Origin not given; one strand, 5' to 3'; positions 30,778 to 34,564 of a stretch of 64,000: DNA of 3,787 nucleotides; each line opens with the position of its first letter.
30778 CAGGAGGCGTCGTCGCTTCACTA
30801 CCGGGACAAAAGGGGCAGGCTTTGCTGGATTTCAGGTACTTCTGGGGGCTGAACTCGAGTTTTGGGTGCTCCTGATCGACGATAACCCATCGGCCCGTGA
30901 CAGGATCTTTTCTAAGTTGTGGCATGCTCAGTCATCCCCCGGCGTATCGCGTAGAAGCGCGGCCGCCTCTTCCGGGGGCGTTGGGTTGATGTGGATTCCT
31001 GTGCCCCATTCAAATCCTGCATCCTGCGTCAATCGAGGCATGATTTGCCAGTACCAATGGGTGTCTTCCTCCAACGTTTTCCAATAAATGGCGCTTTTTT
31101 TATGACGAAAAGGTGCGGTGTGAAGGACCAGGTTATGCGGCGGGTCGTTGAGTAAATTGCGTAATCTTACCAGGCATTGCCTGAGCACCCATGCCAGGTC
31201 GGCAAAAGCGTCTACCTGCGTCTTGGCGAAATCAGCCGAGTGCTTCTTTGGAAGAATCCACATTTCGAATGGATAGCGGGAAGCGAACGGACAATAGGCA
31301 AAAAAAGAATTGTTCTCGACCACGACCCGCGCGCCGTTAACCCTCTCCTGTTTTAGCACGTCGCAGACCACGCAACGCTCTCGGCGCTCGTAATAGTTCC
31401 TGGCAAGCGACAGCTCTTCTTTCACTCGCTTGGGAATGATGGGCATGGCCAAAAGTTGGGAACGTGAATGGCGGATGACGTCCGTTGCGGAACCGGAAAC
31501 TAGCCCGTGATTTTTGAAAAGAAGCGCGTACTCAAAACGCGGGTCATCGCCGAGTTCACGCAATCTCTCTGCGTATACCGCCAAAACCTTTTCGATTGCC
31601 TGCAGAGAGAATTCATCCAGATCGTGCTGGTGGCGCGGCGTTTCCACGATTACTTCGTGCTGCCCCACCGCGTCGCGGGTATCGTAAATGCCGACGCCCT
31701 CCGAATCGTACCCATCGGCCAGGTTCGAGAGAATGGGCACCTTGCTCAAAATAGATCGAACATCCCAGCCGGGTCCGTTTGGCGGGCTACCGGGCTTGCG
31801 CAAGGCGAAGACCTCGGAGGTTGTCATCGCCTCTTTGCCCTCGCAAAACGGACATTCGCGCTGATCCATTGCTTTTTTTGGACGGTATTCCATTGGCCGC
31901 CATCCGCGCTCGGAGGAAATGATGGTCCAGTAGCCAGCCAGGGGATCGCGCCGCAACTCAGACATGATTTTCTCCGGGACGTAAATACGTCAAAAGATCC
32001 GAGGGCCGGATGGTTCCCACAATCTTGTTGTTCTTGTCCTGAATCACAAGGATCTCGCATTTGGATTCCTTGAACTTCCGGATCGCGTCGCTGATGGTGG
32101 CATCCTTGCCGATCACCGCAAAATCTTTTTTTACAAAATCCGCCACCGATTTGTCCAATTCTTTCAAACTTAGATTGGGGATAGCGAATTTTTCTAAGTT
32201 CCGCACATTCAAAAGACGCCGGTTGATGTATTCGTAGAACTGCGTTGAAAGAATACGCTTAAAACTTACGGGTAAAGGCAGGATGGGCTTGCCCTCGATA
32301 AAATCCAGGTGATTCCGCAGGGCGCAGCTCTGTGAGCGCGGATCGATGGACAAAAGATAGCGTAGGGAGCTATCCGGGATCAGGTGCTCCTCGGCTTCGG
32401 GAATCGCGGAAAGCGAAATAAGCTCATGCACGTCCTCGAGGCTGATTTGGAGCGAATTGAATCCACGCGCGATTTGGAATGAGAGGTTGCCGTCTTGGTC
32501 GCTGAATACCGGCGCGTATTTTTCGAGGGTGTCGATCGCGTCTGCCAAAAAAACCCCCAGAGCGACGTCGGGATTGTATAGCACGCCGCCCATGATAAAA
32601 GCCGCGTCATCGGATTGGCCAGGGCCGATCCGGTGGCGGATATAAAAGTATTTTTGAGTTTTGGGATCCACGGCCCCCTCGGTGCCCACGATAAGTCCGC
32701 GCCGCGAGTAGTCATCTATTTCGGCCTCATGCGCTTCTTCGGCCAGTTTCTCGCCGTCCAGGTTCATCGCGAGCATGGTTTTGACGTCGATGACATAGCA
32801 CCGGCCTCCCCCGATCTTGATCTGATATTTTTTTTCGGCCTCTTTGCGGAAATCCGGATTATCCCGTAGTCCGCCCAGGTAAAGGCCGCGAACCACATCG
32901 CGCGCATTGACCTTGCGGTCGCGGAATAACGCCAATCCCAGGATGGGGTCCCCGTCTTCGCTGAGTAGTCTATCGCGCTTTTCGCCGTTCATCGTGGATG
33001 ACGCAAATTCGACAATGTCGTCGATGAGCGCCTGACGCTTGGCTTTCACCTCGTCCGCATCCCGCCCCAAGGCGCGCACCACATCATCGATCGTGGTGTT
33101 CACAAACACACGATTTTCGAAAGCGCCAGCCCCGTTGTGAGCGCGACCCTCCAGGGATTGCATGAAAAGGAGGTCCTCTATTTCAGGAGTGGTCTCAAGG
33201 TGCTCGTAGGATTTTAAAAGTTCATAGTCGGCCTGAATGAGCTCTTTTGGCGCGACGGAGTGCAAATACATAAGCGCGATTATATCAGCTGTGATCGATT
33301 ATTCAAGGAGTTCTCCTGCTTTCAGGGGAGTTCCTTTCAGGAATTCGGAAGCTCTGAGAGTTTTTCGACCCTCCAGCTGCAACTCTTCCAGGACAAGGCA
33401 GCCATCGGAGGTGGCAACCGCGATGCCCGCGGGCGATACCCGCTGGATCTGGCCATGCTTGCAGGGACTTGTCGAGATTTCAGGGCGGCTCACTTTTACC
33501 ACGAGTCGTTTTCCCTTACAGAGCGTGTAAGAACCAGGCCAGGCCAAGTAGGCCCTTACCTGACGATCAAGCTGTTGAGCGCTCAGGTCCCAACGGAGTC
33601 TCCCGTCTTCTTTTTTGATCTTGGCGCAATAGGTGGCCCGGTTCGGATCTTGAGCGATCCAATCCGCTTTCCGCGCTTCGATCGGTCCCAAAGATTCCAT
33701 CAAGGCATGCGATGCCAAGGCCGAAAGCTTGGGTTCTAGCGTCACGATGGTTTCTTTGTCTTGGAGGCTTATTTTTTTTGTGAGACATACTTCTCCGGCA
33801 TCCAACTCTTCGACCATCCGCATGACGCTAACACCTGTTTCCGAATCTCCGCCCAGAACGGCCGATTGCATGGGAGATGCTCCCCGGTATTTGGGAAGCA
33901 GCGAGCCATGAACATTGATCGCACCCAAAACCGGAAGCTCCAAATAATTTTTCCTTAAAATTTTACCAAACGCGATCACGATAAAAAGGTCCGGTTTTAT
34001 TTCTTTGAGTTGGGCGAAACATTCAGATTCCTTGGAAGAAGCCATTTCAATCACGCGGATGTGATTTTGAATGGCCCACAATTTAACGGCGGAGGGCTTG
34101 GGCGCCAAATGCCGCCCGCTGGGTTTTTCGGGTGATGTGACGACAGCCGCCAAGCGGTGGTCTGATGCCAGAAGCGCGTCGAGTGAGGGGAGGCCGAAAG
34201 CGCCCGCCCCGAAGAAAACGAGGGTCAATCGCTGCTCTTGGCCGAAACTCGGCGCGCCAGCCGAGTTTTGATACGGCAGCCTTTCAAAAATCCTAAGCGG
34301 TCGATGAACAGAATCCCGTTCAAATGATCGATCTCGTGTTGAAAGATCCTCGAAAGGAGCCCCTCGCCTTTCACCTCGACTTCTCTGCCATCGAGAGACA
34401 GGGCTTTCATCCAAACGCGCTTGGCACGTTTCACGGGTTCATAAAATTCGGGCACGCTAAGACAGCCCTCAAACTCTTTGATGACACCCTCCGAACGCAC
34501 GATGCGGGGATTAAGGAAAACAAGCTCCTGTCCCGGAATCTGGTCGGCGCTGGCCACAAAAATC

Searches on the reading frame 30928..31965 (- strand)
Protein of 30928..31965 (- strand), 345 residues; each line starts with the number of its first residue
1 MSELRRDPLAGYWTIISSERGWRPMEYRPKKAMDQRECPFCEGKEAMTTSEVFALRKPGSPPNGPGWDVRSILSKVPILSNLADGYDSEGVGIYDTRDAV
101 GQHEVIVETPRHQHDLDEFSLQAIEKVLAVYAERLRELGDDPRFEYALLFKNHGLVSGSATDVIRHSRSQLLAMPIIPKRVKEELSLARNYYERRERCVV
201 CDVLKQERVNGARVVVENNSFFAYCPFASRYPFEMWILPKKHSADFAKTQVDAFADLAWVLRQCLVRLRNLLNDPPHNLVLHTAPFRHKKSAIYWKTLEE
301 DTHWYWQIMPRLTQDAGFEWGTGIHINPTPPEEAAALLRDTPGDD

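Call 28: search_protein_families(library=pfam, proteins=[window:30928-31965:-], max_evalue=0.01)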
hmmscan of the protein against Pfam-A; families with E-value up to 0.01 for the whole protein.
window:30928-31965:- (345 aa): 4 families
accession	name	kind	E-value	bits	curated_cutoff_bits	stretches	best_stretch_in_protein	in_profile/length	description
PF02744.22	GalP_UDP_tr_C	-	8.3e-10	39.1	29.2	1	188-291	5-109/165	Galactose-1-phosphate uridyl transferase, C-terminal domain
PF16285.10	DUF4931_N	-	1.8e-07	31.7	24.1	1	103-174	53-121/124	Domain of unknown function (DUF4931) N-terminal domain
PF01087.27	GalP_UDP_transf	-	3.1e-06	28.2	22.1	1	93-158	102-167/184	Galactose-1-phosphate uridyl transferase, N-terminal domain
PF16268.10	DUF4921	-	0.0072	15.7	28.5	0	297-333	350-388/425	Domain of unknown function (DUF4921)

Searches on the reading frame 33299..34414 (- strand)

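Call 6: search_protein_families(library=pfam, proteins=[window:33299-34414:-], max_evalue=0.001)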
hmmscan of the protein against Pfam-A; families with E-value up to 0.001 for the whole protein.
window:33299-34414:- (371 aa): 2 families
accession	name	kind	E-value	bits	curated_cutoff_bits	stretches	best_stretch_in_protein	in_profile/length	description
PF00551.24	Formyl_trans_N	-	1.6e-34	119.7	26.1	1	66-241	4-180/181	Formyl transferase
PF02911.23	Formyl_trans_C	-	1.4e-24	86.6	21.1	1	265-362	1-99/100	Formyl transferase, C-terminal domain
